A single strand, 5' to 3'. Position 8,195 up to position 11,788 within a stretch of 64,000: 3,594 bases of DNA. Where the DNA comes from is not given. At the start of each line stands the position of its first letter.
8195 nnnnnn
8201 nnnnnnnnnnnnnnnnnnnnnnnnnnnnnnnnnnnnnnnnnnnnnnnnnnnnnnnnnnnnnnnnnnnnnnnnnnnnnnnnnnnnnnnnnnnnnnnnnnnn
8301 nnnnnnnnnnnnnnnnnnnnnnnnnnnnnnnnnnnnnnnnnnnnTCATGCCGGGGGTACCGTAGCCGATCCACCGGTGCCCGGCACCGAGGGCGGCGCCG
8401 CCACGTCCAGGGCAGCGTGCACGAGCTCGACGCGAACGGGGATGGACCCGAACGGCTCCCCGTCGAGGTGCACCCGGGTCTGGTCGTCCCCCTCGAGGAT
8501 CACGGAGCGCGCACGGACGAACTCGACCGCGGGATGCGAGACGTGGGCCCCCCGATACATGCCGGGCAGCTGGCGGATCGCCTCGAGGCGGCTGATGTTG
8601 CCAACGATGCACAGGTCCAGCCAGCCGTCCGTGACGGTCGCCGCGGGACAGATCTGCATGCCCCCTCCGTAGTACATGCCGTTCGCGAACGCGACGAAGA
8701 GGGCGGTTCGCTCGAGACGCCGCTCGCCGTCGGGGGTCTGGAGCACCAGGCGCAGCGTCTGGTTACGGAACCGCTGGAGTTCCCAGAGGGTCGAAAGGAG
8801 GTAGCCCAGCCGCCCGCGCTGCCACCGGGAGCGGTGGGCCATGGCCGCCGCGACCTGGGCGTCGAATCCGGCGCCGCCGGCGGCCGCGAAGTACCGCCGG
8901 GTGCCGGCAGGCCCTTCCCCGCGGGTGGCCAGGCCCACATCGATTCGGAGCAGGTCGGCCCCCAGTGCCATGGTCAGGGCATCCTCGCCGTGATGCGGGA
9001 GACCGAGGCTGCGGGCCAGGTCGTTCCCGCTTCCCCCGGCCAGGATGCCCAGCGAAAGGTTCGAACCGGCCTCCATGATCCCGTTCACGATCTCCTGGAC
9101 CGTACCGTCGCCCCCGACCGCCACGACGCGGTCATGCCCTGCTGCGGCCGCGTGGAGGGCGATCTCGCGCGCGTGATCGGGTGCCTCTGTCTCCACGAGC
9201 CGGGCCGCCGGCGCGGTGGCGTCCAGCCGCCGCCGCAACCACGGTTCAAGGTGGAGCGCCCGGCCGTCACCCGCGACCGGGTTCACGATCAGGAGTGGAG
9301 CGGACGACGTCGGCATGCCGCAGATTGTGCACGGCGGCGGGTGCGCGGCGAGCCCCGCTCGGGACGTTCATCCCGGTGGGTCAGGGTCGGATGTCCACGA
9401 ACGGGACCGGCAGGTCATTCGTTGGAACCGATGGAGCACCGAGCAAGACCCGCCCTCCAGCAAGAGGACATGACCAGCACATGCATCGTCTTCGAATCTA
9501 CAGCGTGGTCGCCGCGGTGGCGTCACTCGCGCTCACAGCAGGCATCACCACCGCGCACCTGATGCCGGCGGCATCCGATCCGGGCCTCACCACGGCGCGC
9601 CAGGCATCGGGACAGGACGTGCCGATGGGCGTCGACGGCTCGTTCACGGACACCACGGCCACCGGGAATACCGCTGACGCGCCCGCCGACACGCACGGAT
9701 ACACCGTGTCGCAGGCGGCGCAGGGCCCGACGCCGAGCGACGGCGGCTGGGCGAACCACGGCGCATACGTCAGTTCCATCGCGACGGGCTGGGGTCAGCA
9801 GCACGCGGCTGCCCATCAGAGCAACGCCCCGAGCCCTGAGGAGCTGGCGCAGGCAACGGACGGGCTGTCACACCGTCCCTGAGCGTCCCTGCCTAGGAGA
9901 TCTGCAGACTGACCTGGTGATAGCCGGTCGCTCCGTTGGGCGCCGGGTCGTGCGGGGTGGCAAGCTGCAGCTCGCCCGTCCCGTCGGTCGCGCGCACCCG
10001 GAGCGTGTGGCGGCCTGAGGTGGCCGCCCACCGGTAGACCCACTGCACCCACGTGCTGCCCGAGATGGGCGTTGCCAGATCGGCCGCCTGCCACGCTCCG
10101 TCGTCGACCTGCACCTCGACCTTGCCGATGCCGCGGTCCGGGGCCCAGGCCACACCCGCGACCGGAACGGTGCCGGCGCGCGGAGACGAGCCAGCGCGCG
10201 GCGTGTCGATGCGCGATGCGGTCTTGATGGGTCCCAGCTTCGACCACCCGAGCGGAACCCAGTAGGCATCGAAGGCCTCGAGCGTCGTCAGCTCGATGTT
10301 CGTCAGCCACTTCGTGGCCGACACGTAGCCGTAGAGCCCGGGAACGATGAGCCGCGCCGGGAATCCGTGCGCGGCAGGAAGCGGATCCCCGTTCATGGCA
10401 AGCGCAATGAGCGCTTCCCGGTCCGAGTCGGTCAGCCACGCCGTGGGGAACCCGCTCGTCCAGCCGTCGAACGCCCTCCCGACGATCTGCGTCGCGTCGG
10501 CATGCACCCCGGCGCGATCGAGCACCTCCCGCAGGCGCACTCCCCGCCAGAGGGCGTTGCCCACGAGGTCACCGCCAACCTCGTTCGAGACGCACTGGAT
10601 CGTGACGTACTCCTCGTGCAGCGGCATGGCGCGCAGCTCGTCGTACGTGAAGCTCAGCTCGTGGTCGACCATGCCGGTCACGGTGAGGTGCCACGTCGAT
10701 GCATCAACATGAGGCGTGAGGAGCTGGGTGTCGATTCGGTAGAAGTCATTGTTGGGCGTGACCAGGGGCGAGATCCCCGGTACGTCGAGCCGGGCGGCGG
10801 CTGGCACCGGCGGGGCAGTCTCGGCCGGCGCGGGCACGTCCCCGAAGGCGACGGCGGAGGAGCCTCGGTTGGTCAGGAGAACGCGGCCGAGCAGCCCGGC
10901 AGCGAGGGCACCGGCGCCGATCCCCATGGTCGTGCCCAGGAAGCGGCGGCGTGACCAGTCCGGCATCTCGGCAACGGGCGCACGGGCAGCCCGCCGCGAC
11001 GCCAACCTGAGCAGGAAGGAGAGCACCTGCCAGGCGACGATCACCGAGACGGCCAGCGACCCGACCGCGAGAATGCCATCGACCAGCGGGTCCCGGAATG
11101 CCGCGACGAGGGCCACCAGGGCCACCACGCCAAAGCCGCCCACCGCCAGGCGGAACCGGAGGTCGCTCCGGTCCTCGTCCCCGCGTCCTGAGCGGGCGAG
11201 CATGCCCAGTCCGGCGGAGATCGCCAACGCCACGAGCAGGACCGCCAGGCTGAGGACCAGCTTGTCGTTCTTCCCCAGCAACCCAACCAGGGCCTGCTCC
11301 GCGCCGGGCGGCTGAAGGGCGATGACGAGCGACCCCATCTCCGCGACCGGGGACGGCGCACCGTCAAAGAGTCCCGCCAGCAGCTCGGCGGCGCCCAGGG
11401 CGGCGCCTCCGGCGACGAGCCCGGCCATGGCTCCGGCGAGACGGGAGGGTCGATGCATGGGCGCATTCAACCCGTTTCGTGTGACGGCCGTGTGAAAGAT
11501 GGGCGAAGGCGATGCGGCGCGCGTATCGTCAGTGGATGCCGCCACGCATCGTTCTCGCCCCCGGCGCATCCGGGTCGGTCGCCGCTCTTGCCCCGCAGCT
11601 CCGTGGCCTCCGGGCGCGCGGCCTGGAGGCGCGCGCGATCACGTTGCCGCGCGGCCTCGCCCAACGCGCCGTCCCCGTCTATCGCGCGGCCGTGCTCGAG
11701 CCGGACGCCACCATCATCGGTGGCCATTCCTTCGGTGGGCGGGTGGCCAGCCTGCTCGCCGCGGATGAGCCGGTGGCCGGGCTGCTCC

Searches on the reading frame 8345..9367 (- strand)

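Call 58: search_protein_families(library=pfam, proteins=[window:8345-9367:-], max_evalue=0.00001)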
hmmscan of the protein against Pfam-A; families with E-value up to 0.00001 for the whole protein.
window:8345-9367:- (340 aa): 2 families
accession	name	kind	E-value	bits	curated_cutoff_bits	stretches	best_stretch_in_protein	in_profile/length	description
PF19279.4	YegS_C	-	9.1e-43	146.2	27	1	166-323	5-157/158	YegS C-terminal NAD kinase beta sandwich-like domain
PF00781.29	DAGK_cat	-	1.8e-29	102.3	23.6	1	25-145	3-123/125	Diacylglycerol kinase catalytic domain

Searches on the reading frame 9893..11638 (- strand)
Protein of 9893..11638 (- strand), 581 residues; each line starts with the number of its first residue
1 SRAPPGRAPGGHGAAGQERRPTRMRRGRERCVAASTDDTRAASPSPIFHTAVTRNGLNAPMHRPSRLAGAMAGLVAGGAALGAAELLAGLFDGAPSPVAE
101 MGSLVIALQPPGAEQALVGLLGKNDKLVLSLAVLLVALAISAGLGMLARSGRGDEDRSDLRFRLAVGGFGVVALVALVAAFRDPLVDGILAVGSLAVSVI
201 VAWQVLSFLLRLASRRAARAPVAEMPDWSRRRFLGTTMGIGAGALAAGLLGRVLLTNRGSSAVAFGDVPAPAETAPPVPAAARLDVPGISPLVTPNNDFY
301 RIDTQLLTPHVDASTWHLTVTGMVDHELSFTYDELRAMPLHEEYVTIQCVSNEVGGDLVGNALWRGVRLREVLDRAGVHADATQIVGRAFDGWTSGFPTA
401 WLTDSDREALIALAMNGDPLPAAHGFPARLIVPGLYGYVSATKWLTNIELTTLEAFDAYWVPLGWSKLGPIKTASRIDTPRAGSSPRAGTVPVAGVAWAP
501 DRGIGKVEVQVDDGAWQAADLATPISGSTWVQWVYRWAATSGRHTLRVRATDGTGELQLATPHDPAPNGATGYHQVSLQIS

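Call 58: search_protein_families(library=pfam, proteins=[window:9893-11638:-], max_evalue=0.00001)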
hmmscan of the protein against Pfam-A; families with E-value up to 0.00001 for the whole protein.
window:9893-11638:- (581 aa): 1 family
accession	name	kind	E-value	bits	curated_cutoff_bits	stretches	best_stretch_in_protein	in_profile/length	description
PF00174.25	Oxidored_molyb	-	1.5e-44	152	24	1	308-460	4-169/169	Oxidoreductase molybdopterin binding domain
